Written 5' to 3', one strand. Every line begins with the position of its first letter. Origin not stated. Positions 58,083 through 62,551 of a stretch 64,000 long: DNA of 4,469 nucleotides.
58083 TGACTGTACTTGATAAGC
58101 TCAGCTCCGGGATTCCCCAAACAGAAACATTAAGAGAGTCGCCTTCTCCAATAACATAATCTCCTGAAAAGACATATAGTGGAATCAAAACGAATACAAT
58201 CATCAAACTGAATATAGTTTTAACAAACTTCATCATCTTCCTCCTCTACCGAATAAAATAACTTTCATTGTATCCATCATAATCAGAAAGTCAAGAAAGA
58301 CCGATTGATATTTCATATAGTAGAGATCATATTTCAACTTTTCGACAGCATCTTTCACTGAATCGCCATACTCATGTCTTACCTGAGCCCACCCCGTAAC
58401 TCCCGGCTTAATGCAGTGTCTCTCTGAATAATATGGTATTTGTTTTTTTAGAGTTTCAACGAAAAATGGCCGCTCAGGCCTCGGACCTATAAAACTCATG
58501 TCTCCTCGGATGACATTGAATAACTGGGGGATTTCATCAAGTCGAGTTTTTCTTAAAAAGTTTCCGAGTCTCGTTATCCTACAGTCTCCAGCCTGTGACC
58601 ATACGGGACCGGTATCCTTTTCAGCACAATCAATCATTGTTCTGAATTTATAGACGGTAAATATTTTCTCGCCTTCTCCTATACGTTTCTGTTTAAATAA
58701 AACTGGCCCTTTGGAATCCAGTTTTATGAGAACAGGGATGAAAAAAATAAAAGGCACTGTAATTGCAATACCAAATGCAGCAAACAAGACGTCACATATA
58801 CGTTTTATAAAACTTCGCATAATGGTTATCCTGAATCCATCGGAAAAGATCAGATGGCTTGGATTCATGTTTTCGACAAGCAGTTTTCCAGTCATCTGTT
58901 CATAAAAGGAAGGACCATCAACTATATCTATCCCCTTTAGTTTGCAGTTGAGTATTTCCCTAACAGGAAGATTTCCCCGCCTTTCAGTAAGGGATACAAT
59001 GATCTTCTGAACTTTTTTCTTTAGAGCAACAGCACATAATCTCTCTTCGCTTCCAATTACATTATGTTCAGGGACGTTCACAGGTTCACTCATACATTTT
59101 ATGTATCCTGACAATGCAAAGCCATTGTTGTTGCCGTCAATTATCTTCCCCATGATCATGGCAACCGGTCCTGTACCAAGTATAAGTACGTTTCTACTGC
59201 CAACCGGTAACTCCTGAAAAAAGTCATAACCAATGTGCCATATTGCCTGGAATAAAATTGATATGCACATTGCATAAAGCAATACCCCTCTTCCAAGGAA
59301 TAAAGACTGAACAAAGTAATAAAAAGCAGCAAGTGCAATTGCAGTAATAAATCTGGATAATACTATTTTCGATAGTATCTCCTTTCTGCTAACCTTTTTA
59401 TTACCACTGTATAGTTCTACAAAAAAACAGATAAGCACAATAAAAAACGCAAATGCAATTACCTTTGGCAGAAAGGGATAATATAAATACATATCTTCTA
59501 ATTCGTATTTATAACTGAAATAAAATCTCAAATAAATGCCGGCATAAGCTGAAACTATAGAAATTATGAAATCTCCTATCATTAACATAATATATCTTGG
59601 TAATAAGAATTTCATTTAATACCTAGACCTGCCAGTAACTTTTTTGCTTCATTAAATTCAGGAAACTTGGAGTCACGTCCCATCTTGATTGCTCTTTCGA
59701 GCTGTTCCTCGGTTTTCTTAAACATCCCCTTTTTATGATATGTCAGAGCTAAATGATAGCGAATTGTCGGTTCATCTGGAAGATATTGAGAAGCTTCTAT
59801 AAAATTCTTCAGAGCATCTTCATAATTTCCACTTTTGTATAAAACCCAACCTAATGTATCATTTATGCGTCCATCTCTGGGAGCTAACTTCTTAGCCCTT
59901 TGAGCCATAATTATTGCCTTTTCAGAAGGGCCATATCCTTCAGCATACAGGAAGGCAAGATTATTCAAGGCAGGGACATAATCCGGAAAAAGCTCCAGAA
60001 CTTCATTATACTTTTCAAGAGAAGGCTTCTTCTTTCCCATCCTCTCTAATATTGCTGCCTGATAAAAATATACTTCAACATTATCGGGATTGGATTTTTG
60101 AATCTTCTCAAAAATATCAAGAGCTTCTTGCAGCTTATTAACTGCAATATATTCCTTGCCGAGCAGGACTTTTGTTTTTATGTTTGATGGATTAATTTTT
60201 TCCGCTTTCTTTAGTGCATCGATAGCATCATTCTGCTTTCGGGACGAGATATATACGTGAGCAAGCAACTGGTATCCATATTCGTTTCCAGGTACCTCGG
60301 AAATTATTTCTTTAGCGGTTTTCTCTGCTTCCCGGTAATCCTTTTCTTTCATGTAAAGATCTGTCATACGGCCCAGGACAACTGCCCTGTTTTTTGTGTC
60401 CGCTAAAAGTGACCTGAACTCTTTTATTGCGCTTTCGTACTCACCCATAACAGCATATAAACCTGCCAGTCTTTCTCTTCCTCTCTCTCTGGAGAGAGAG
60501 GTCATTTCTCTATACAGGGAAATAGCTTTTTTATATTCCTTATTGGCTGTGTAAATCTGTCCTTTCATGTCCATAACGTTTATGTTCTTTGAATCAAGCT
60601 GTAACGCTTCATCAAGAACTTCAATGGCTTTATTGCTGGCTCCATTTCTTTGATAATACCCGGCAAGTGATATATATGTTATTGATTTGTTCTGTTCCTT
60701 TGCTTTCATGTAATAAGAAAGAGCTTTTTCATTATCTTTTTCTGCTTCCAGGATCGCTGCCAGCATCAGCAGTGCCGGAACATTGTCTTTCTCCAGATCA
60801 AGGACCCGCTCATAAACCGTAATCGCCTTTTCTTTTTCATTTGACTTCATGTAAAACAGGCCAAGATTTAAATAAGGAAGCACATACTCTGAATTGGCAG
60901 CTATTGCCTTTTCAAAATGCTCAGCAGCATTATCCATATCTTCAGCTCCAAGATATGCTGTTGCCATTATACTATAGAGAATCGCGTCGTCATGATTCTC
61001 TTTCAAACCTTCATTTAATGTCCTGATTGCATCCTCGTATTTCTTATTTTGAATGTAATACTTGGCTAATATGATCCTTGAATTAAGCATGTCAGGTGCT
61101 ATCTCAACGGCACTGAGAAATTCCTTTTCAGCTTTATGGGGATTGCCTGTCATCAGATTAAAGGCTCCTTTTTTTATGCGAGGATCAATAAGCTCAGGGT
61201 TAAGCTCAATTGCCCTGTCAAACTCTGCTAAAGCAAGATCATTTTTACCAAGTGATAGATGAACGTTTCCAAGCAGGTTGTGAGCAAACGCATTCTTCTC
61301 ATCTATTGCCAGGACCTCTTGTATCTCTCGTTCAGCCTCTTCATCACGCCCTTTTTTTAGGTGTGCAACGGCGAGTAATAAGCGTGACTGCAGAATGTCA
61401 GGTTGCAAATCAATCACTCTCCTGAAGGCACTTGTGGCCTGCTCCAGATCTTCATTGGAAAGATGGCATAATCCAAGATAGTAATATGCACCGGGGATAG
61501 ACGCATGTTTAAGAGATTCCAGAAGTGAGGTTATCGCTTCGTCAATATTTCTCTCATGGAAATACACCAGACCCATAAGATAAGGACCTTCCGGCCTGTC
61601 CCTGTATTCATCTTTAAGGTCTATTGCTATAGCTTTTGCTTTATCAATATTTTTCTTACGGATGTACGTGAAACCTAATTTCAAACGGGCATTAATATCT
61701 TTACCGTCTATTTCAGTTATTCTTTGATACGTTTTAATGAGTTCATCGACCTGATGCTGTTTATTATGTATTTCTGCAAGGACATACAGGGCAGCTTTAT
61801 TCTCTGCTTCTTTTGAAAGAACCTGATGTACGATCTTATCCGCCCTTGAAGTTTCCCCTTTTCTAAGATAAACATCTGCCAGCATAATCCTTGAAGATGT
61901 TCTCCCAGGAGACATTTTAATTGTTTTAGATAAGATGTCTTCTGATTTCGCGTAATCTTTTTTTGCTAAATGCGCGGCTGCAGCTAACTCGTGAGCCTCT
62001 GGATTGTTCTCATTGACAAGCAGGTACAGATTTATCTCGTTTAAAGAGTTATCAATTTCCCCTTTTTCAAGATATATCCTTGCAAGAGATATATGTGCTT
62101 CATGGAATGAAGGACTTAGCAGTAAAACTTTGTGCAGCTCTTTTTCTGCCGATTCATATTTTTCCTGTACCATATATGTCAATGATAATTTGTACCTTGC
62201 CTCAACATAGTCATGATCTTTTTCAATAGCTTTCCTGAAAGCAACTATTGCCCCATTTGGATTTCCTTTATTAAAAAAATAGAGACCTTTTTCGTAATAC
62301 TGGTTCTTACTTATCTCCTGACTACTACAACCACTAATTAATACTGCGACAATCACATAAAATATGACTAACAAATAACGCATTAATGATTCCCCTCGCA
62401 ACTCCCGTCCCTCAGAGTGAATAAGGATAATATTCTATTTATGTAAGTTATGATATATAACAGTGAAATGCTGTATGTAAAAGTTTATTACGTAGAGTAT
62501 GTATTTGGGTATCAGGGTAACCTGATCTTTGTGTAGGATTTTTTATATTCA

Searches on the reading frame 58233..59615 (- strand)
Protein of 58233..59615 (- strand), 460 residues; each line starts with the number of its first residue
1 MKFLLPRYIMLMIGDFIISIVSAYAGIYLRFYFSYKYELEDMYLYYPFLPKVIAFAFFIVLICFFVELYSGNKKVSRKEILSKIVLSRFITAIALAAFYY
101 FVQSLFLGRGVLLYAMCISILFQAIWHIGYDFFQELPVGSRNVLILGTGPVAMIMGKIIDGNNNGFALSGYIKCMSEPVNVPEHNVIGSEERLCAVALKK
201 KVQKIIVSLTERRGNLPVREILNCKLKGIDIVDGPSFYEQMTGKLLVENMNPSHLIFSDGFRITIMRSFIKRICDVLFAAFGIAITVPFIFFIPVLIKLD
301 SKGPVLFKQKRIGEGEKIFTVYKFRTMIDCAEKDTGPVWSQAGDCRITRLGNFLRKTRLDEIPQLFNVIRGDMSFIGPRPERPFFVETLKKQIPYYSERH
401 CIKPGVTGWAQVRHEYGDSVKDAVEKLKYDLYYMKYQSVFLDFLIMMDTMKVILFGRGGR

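Call 45: search_protein_families(library=ncbifam, proteins=[window:58233-59615:-], max_evalue=1e-8)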
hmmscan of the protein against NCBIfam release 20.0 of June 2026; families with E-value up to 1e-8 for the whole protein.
window:58233-59615:- (460 aa): 10 families
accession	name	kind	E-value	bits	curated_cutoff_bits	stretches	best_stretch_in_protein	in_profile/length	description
TIGR03013.1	EpsB_2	subfamily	2e-151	505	393.35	1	23-460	7-443/443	TIGR03013 family XrtA/PEP-CTERM system glycosyltransferase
TIGR03025.1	EPS_sugtrans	subfamily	8.3e-116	387.8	295.55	1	17-458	5-443/445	exopolysaccharide biosynthesis polyprenyl glycosylphosphotransferase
TIGR03023.1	WcaJ_sugtrans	equivalog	3.1e-91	306.9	410.75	1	15-457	3-450/453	undecaprenyl-phosphate glucose phosphotransferase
TIGR03022.1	WbaP_sugtrans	subfamily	1e-57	196.4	403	2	344-458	346-454/456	undecaprenyl-phosphate galactose phosphotransferase WbaP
NF007518.0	PRK10124.1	equivalog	7.6e-47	160.1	684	1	44-449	45-453/464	undecaprenyl-phosphate glucose phosphotransferase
NF050817.1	PolSacchBiosHfsE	equivalog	1.3e-45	156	750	1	259-454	260-460/467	polysaccharide biosynthesis protein HfsE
NF041877.1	EPS_EpsZ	equivalog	2.6e-40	138.4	800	1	66-458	59-457/459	exopolysaccharide biosynthesis polyisoprenyl-phosphate hexose-1-phosphate transferase EpsZ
NF052601.1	undeca_RfbP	equivalog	3.7e-40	137.7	330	1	264-456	38-238/244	undecaprenyl-phosphate galactose phosphotransferase family protein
NF045514.1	glycotran_HepC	equivalog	4.7e-26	91.4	140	1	268-380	114-211/220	heterocyst development glycosyltransferase HepC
NF011751.0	PRK15204.1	equivalog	4.5e-25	88.2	907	1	43-455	55-471/476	undecaprenyl-phosphate galactose phosphotransferase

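Call 74: find_related_loci(query=window:58233-59615:-, collection=genome_contigs, flank=2000)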
Query window:58233-59615:- (460 aa) in genome_contigs; peptide patterns used: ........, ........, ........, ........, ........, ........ (x = any residue, [..] = any of these).
47 stretches matched a pattern; 17 encode a relative of the query (tblastn E <= 1e-3); 17 distinct loci.
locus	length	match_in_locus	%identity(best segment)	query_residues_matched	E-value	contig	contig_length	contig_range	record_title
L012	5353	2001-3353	63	7-460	0e+0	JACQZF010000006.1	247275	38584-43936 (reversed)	MAG: Nitrospirae bacterium isolate NC_groundwater_1560_Pr4_S-0.65um_46_16 SR1-18-Sp65_coassembly_scaffold_51850, whole g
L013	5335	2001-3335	64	9-455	0e+0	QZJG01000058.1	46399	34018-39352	MAG: Nitrospiraceae bacterium isolate SURF_45 Ga0104751_1001097, whole genome shotgun sequence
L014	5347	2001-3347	61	4-455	0e+0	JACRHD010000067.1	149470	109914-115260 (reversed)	MAG: Nitrospirae bacterium isolate NC_groundwater_1768_Pr3_B-0.1um_50_19 SR-2_scaffold_141_4169565, whole genome shotgun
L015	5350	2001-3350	50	7-460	1e-150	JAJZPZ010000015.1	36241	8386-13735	MAG: Nitrospirae bacterium isolate SKS1.bin28 NODE_2008_length_36241_cov_1.996151, whole genome shotgun sequence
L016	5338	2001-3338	50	10-460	1e-148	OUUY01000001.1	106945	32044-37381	Nitrospiraceae bacterium Ngb-4 genome assembly, contig: NBG4_Contig_1, whole genome shotgun sequence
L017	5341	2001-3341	49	10-460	1e-145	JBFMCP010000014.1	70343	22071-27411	MAG: Nitrospirota bacterium isolate MAG196 MAG196_14, whole genome shotgun sequence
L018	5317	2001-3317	48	18-460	4e-143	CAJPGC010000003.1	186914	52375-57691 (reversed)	uncultured bacterium isolate BACT1 genome assembly, contig: CONTIG_3, whole genome shotgun sequence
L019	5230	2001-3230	51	51-460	9e-140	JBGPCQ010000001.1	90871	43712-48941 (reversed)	MAG: Geobacteraceae bacterium isolate OBJ_0618_050_45 k141_3412803_length_90871_cov_19.9325, whole genome shotgun sequen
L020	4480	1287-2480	52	63-460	9e-132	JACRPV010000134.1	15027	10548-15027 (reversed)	MAG: Geobacter sp. isolate NC_groundwater_1996_Pr3_S-0.65um_59_2 SR2-18-Sp65_coassembly_scaffold_253547, whole genome sh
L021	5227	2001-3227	49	51-460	3e-127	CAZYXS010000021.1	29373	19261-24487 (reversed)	MAG TPA_asm: uncultured Desulfuromonadales bacterium isolate SRP257756_co1_189 genome assembly, contig: NODE_1092_length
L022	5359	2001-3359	45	4-460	2e-122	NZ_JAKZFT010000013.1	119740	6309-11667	Geotalea sp. SG265 Scaffold13, whole genome shotgun sequence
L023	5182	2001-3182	48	64-460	2e-115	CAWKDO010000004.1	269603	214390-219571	MAG: uncultured delta proteobacterium isolate MFD03899.bin.2.34 genome assembly, contig: contig_30513, whole genome shot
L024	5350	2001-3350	49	7-460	3e-144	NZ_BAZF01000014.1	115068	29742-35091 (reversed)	Geobacter sp. OR-1, whole genome shotgun sequence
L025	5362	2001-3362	45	3-460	7e-128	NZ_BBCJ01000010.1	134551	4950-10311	Geotalea toluenoxydans JCM 15764, whole genome shotgun sequence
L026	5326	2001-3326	33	24-460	2e-68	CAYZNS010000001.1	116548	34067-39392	MAG TPA_asm: uncultured Candidatus Saccharibacteria bacterium isolate binchicken_co21_230 genome assembly, contig: NODE_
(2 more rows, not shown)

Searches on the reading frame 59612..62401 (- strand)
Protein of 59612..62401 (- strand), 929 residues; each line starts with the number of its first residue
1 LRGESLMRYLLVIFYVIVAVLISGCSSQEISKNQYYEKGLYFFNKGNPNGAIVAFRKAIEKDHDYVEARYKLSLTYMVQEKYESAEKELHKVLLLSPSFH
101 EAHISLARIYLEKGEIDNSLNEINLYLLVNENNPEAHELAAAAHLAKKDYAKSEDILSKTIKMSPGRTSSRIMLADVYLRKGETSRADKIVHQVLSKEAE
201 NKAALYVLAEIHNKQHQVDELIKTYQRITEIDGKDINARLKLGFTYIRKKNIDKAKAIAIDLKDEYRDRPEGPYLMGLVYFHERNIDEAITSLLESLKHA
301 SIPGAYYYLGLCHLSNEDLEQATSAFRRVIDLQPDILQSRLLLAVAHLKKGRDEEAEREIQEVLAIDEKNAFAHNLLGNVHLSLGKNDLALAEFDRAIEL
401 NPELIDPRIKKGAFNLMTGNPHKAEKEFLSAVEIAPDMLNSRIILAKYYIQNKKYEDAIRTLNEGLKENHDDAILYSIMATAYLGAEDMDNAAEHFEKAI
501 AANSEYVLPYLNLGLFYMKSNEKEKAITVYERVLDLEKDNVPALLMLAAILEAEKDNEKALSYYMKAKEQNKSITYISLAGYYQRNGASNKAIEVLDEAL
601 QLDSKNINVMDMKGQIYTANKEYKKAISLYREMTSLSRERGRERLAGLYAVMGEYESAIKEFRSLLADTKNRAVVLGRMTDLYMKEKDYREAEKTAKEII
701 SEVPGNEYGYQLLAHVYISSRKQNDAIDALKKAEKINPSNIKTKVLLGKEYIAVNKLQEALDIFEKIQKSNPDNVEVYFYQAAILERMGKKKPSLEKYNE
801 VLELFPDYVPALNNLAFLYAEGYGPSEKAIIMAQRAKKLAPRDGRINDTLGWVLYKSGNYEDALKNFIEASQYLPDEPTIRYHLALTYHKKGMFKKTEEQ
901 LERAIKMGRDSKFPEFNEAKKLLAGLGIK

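Call 45: search_protein_families(library=ncbifam, proteins=[window:59612-62401:-], max_evalue=1e-8)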
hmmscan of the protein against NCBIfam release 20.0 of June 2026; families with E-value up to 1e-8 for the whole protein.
window:59612-62401:- (929 aa): 31 families (the best 25 are shown)
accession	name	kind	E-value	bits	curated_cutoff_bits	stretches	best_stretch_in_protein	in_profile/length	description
TIGR02917.1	PEP_TPR_lipo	equivalog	5.4e-169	563.9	312.2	1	13-904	5-897/899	XrtA/PEP-CTERM system TPR-repeat protein PrsT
NF040959.1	MamA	equivalog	9.1e-78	260.4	200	4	416-538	82-204/204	magnetosome protein MamA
TIGR02521.1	type_IV_pilW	equivalog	1.2e-61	208.3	154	3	742-904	32-195/234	type IV pilus biogenesis/stability protein PilW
NF052415.1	T3SS_chap_SctY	equivalog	2.7e-42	143.6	70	0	309-399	12-105/106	type III secretion apparatus assembly chaperone SctY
NF033758.1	gliding_GltE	equivalog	5.5e-42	144.2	225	1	301-406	220-325/411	adventurous gliding motility TPR repeat lipoprotein GltE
NF033762.1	social_mot_Tgl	equivalog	5.8e-41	140.5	225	1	390-532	50-195/252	social motility TPR repeat lipoprotein Tgl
TIGR00990.1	3a0801s09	subfamily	1.7e-36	126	757.25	2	131-291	328-488/615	mitochondrial import receptor subunit TOM70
TIGR02552.1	LcrH_SycD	equivalog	8.6e-36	122.7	104.8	0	850-913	58-122/136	SycD/LcrH family type III secretion system chaperone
NF047371.1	FlcA_CTERM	equivalog_domain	7.5e-35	120.5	300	1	820-907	449-536/646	periplasmic flagellar collar protein FlcA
NF008756.0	PRK11788.1-4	equivalog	8.4e-34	117.2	474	1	589-779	51-252/389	lipopolysaccharide assembly protein LapB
NF008757.0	PRK11788.1-5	equivalog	1.6e-33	116.5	363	1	511-634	111-241/388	lipopolysaccharide assembly protein LapB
NF033920.0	C39_PA2778_fam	equivalog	2.7e-31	108.9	150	0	486-569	169-252/255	PA2778 family cysteine peptidase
TIGR00540.1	TPR_hemY_coli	hypoth_equivalog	1.9e-25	89.5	142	0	445-567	267-385/385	heme biosynthesis-associated TPR protein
NF008755.0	PRK11788.1-3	equivalog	1.4e-24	87.2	430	1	587-780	50-253/388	lipopolysaccharide assembly protein LapB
TIGR02795.1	tol_pal_ybgF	equivalog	2.1e-23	83.2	90.1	0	446-534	9-103/119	tol-pal system protein YbgF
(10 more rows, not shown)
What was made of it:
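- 52656..62401 (-): Core XrtA/PEP-CTERM EPS genes that define the locus: PrsT, EpsB_2 priming transferase, export protein, chain-length determinant, tyrosine autokinase, outer-membrane protein and ATPase. All seven pass NCBIfam curated cut-offs (call 45).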
